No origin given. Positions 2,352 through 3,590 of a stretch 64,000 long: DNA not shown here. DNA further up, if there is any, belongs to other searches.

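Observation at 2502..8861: Co-directional UbiA-prenyltransferase / WecA-like / two GT-C glycosyltransferases / secreted protein block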

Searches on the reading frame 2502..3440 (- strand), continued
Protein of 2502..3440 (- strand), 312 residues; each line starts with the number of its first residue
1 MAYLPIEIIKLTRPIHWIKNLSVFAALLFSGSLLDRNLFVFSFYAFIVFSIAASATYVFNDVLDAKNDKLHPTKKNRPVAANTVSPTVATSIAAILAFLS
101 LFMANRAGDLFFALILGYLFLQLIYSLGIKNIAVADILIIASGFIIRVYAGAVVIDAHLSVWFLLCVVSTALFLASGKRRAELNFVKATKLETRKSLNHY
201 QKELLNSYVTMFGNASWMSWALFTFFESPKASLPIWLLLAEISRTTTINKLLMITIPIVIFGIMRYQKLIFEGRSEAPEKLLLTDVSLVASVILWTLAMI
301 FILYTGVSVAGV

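Call 56: find_encoding_contigs(protein=P0080, flank=10000, max_places=2)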
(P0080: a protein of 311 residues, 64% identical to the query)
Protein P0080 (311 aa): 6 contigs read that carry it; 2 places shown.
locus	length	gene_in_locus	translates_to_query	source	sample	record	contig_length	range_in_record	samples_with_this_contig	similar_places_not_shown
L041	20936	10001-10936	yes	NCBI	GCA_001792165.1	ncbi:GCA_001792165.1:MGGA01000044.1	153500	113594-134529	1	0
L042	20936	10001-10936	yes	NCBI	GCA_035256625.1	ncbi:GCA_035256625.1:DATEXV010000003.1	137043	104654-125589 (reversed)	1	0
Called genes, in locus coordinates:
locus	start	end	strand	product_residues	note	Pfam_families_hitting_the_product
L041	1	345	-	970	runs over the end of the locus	PF00580:UvrD-helicase, PF01443:Viral_helicase1 (faint), PF13245:AAA_19, PF13604:AAA_30 (faint), PF13361:UvrD_C, PF13538:UvrD_C_2 (faint), PF12705:PDDEXK_1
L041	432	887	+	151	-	PF00571:CBS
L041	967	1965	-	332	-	PF02646:RmuC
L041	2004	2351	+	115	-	-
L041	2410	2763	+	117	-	PF01371:Trp_repressor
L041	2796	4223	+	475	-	PF00133:tRNA-synt_1, PF09334:tRNA-synt_1g, PF00133:tRNA-synt_1, PF01406:tRNA-synt_1e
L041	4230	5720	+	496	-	PF13632:Glyco_trans_2_3 (weak)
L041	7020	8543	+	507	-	-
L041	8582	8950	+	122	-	-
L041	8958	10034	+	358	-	PF00953:Glycos_transf_4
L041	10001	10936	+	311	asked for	PF01040:UbiA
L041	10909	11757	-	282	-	PF08308:PEGA (weak), PF08239:SH3_3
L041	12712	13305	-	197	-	PF00730:HhH-GPD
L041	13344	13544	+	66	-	-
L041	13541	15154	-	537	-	PF00118:Cpn60_TCP1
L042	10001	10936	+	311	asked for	PF01040:UbiA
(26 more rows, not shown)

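Call 61: search_solved_structures(query=L009:5993-6937:-, max_evalue=1e-20)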
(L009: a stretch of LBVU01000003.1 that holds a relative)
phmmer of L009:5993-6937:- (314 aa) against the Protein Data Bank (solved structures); distinct sequences matched with E-value up to 1e-20: 53.
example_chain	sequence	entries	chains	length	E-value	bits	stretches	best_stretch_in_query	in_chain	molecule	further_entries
4gll_A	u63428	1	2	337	1.1e-104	353.7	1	2-310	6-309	UDP-glucuronic acid decarboxylase 1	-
2b69_A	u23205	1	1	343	1.1e-104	353.6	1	2-310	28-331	UDP-glucuronate decarboxylase 1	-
4m55_A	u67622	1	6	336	5.3e-104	351.4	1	2-310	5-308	UDP-glucuronic acid decarboxylase 1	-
4lk3_A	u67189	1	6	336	7.4e-104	350.9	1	2-310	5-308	UDP-glucuronic acid decarboxylase 1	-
7ys8_A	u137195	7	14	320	2e-43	152.5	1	3-310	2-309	UDP-glucose 4-epimerase | UDP-glucose 4-epimerase along with EC 5.1.3.2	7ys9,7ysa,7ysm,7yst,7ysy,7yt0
6zl6_A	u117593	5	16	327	3.4e-41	145.2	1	3-312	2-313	Epimerase domain-containing protein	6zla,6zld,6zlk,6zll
6zlj_A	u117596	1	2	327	8.5e-41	143.8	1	3-312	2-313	Epimerase domain-containing protein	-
6bwl_A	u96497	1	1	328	3.9e-39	138.4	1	3-312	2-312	Pal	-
8rdg_A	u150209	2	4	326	1.2e-38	136.8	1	3-258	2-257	SDR family NAD(P)-dependent oxidoreductase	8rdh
8rdi_A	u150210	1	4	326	4.2e-38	135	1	3-258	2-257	SDR family NAD(P)-dependent oxidoreductase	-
8vr2_A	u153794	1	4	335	4.3e-38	135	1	2-310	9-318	NAD-dependent epimerase/dehydratase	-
4zrm_A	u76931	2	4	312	6.2e-38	134.4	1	3-311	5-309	UDP-glucose 4-epimerase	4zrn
2hun_A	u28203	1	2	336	8.8e-34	120.8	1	2-310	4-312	336aa long hypothetical dTDP-glucose 4,6-dehydratase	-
6pmh_A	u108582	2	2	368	9.4e-34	120.7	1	4-309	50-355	UDP-glucose 4-epimerase related protein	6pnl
6dnt_A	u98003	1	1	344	3.7e-31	112.2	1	3-309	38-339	NAD-dependent epimerase/dehydratase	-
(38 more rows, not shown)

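Call 75: search_dna_similar(query=window:2502-3440:-, collection=phages, mode=protein, max_evalue=0.00001, max_rows=15)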
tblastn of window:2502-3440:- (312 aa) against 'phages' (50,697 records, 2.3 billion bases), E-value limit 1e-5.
Records with a match: 1; places in all: 1; records where one place covers at least 80% of the query: 1.
Best place of each record, by identity: <60% 1.
By first word of the organism name: Bacteriophage 1.
By host as written in the record: - 1.
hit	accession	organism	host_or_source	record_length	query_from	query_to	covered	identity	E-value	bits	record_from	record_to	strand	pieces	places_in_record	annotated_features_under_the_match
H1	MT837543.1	Bacteriophage sp.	human fecal samples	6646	3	305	97%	33.8%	7e-44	165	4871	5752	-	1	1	record has no annotation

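Call 76: search_dna_similar(query=window:2502-3440:-, collection=plasmids, mode=protein, max_evalue=1e-10, max_rows=25)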
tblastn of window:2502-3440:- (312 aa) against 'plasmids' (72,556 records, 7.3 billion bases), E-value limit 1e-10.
Records with a match: 81; places in all: 81; records where one place covers at least 80% of the query: 20.
Best place of each record, by identity: <60% 81.
By first word of the organism name: Rhizobium 31; Salipiger 3; Vibrio 3; Sphingomonadaceae 3; Cereibacter 3; Natronococcus 2; Streptomyces 2; Lactococcus 2; Ruegeria 2; Paracoccus 2; and 25 more.
By predicted mobility (MOB-suite, as given by PLSDB): non-mobilizable 60; conjugative 14; mobilizable 7.
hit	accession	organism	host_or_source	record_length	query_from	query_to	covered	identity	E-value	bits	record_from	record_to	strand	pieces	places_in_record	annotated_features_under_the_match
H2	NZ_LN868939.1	Nocardia farcinica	not known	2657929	8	304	95%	35.1%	7e-39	152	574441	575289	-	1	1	none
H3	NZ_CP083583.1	Kovacikia minuta CCNUW1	cell culture,fresh water lake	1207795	9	303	95%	34.9%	3e-41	159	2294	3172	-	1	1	record has no annotation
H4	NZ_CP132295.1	Natronococcus sp. AD-5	cell culture,sediment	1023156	8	308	96%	33.2%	4e-44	167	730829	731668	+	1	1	record has no annotation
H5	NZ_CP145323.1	Rhodococcus ruber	-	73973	8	304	95%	33.7%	2e-39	154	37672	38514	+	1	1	decaprenyl-phosphate phosphoribosyltransferase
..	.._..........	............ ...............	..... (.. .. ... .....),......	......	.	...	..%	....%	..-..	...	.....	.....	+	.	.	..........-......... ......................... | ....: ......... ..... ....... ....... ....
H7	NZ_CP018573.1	Marivivens sp. JLT3646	cell culture,shallow-sea hydrothermal ...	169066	10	308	96%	33.1%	2e-36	145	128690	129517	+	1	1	decaprenyl-phosphate phosphoribosyltransferase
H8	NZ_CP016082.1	Streptomyces sp. SAT1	Adenophora trachelioides Maxim.,single ...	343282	4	303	96%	32.8%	2e-22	104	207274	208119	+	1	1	UbiA prenyltransferase family protein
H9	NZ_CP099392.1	Natronococcus sp. CG52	cell culture,salt lake sediment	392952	6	291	92%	34.3%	5e-44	167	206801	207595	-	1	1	UbiA prenyltransferase family protein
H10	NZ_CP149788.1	Haloterrigena sp. KLK7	cell culture,salt lake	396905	8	304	95%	32.7%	4e-39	153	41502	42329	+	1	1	decaprenyl-phosphate phosphoribosyltransferase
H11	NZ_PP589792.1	Lactococcus sp.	Bacterial culture,Dairy environment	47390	8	304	95%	32.0%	1e-33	137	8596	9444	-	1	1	decaprenyl-phosphate phosphoribosyltransferase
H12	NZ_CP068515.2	Lactococcus cremoris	Whole organism,Dairy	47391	8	304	95%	32.0%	1e-33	137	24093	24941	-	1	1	decaprenyl-phosphate phosphoribosyltransferase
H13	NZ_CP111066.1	Chondrinema litorale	Seaweed,red alga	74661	6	304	96%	31.7%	6e-35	141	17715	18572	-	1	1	decaprenyl-phosphate phosphoribosyltransferase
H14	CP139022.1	Flammeovirgaceae bacterium SG7u.111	Seagrass,tissue sample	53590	5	304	96%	31.2%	6e-35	141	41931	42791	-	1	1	decaprenyl-phosphate phosphoribosyltransferase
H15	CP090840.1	Streptomyces viridifaciens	Whole organism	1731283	4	295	94%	32.1%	1e-33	137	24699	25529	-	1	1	decaprenyl-phosphate phosphoribosyltransferase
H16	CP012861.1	Persicobacter sp. JZB09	cell culture,soil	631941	8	304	95%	31.4%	1e-27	120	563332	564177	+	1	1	record has no annotation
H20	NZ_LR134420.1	Legionella adelaidensis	environmental,Cooling tower water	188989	11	285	88%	27.7%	1e-20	99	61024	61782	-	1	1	decaprenyl-phosphate phosphoribosyltransferase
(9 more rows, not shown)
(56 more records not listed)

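Call 77: get_annotated_region(hit=H12, flank=7000)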
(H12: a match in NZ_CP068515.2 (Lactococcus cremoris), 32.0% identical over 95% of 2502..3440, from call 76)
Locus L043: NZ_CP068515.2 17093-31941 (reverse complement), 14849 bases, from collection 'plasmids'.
description: Lactococcus cremoris strain F.2.7 plasmid pF27D, complete sequence
organism: Lactococcus cremoris (NCBI taxid 1359)
taxonomy: Bacteria; Bacillota; Bacilli; Lactobacillales; Streptococcaceae; Lactococcus; Lactococcus cremoris
host: -; source: Whole organism,Dairy; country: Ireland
typing (MOB-suite, as given by PLSDB): mobilizable; replicon rep_cluster_414,rep_cluster_556; relaxase MOBP,MOB_Unknown
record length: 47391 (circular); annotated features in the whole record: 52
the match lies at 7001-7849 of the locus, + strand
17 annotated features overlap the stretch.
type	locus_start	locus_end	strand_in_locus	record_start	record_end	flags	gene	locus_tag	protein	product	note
CDS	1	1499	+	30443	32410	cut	-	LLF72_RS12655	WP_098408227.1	capsular polysaccharide synthesis protein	-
CDS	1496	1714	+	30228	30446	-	-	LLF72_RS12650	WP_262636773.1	hypothetical protein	-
CDS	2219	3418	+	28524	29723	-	-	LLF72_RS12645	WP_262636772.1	O-antigen ligase family protein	-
CDS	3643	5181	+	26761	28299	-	-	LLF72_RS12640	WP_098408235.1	oligosaccharide flippase family protein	-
CDS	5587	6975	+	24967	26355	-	-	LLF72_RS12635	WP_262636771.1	hypothetical protein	-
CDS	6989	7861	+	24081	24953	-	-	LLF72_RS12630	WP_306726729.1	decaprenyl-phosphate phosphoribosyltransferase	-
CDS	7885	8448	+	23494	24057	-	-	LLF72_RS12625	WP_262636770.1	HAD-IB family phosphatase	GO:0008152 - metabolic process [Evidence IEA]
CDS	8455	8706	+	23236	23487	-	-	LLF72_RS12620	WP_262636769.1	GtrA family protein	GO:0000271 - polysaccharide biosynthetic process [Evidence IEA]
CDS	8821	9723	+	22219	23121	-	-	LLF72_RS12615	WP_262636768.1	phosphodiester glycosidase family protein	-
CDS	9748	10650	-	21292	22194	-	-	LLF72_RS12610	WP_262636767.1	LCP family protein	-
CDS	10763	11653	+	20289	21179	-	-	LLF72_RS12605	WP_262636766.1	IS982-like element IS982B family transposase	GO:0006313 - DNA transposition [Evidence IEA]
CDS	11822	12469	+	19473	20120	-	pcp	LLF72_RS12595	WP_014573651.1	pyroglutamyl-peptidase I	GO:0030163 - protein catabolic process [Evidence IEA]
CDS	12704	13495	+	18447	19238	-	-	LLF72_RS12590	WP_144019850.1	Type 1 glutamine amidotransferase-like domain-containing protein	GO:0006508 - proteolysis [Evidence IEA]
CDS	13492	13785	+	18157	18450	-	-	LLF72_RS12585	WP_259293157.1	hypothetical protein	-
CDS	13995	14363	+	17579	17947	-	mobC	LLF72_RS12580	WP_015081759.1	plasmid mobilization relaxosome protein MobC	-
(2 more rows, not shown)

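Call 78: get_annotated_region(hit=H13, flank=7000)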
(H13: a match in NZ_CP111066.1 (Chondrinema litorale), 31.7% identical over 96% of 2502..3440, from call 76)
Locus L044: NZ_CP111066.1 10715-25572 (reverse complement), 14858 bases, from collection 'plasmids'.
description: Chondrinema litorale strain WSW3-B12 plasmid unnamed24, complete sequence
organism: Chondrinema litorale (NCBI taxid 2994555)
taxonomy: Bacteria; Bacteroidota; Cytophagia; Cytophagales; Flammeovirgaceae; Chondrinema; Chondrinema litorale
host: -; source: Seaweed,red alga; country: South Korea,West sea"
typing (MOB-suite, as given by PLSDB): non-mobilizable
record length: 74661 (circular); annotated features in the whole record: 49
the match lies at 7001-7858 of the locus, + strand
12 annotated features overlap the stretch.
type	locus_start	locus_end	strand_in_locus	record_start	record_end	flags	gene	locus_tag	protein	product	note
CDS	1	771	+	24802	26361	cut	-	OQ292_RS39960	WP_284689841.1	hypothetical protein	-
CDS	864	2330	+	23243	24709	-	-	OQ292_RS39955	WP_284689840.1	DUF2723 domain-containing protein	-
CDS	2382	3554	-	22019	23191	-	-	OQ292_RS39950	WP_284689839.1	IS3 family transposase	-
CDS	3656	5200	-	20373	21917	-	-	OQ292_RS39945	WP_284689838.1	glycosyltransferase family 39 protein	-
CDS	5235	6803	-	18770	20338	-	-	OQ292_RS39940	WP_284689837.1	hypothetical protein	-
CDS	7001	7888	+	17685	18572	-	-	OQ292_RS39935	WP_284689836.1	decaprenyl-phosphate phosphoribosyltransferase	-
CDS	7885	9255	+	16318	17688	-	-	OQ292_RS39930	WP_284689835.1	FAD-binding oxidoreductase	-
CDS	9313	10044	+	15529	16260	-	-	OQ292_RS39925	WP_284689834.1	SDR family oxidoreductase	-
CDS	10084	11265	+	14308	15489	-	-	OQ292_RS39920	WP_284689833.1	acyltransferase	-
CDS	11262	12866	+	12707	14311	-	-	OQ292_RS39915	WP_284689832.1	glycosyltransferase family 39 protein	-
CDS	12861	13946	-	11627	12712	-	-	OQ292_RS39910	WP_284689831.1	acyltransferase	-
CDS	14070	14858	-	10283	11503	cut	-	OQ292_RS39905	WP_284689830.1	hypothetical protein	-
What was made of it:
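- PPPRS + DprE1-like + DprE2-like + GT39 clusters exist outside Actinobacteria, for example in Chondrinema (call 78).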

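Call 79: get_annotated_region(hit=H10, flank=7000)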
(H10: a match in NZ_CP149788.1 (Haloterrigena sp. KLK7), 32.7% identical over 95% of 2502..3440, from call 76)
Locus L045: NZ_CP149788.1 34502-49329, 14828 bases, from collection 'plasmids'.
description: Haloterrigena sp. KLK7 plasmid unnamed1, complete sequence
organism: Haloterrigena sp. KLK7 (NCBI taxid 3132747)
taxonomy: Archaea; Euryarchaeota; Halobacteria; Halobacteriales; Natrialbaceae; Haloterrigena; Haloterrigena sp. KLK7
host: -; source: cell culture,salt lake; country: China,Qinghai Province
typing (MOB-suite, as given by PLSDB): non-mobilizable
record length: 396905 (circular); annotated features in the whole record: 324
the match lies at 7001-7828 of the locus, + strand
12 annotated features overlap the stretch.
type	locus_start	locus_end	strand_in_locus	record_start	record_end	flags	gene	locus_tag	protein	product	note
CDS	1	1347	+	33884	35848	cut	-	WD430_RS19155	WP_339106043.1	ATP-binding protein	-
CDS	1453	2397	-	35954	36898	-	-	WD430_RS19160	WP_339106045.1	DMT family transporter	GO:0055085 - transmembrane transport [Evidence IEA]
CDS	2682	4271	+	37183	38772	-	-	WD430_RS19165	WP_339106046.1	glycosyltransferase family 39 protein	-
CDS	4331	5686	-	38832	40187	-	-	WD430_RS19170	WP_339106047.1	DolP-mannose mannosyltransferase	GO:0035269 - protein O-linked mannosylation [Evidence IEA]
CDS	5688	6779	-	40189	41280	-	-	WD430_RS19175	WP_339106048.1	NAD-dependent epimerase/dehydratase family protein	-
CDS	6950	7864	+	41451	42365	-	-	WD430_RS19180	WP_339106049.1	decaprenyl-phosphate phosphoribosyltransferase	-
CDS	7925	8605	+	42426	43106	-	-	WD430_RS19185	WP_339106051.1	PHP domain-containing protein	-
CDS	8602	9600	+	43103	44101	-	-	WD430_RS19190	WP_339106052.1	lysylphosphatidylglycerol synthase transmembrane domain-containing protein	-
CDS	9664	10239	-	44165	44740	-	-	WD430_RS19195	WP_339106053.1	DoxX family protein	-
CDS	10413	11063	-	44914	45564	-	-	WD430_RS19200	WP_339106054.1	hypothetical protein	-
CDS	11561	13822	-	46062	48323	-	-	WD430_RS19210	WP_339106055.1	AAA domain-containing protein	-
CDS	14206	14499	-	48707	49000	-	-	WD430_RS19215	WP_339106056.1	hypothetical protein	-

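Call 80: get_annotated_region(hit=H7, flank=7000)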
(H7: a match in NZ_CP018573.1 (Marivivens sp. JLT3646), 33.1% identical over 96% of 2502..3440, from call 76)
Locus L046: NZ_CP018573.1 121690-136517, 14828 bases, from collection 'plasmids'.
description: Marivivens sp. JLT3646 plasmid unnamed, complete sequence
organism: Marivivens sp. JLT3646 (NCBI taxid 1920883)
taxonomy: Bacteria; Pseudomonadota; Alphaproteobacteria; Rhodobacterales; Paracoccaceae; Marivivens; Marivivens sp. JLT3646
host: -; source: cell culture,shallow-sea hydrothermal system; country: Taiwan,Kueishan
typing (MOB-suite, as given by PLSDB): non-mobilizable
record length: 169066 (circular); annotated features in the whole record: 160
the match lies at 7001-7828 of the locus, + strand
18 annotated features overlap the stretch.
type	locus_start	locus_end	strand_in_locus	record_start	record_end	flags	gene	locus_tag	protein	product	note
CDS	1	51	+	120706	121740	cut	gmd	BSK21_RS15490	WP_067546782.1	GDP-mannose 4,6-dehydratase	GO:0000271 - polysaccharide biosynthetic process [Evidence IEA]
CDS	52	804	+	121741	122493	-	-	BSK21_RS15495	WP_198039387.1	hypothetical protein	-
CDS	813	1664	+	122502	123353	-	-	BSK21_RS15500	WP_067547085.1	GDP-mannose 4,6-dehydratase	-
CDS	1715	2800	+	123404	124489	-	-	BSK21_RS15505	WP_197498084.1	glycosyltransferase family 1 protein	-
CDS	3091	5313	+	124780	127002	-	-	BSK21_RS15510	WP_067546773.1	hypothetical protein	-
CDS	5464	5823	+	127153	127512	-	-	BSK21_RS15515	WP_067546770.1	EamA family transporter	-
CDS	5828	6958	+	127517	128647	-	-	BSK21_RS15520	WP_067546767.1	glycosyltransferase family 4 protein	-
CDS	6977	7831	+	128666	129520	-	-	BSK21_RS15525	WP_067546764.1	decaprenyl-phosphate phosphoribosyltransferase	-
CDS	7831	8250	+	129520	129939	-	-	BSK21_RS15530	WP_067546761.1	divergent PAP2 family protein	-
CDS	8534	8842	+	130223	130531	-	-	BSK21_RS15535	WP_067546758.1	hypothetical protein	-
CDS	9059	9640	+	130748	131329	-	-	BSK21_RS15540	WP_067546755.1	hypothetical protein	-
CDS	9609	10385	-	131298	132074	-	-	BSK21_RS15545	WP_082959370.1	LuxR family transcriptional regulator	-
CDS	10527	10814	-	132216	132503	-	-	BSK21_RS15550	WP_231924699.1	H-NS histone family protein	-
CDS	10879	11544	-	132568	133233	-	-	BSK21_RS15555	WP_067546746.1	tyrosine-type recombinase/integrase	GO:0015074 - DNA integration [Evidence IEA]; GO:0006310 - DNA recombination [Evidence IEA]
CDS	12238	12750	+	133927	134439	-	-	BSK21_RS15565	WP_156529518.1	hypothetical protein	-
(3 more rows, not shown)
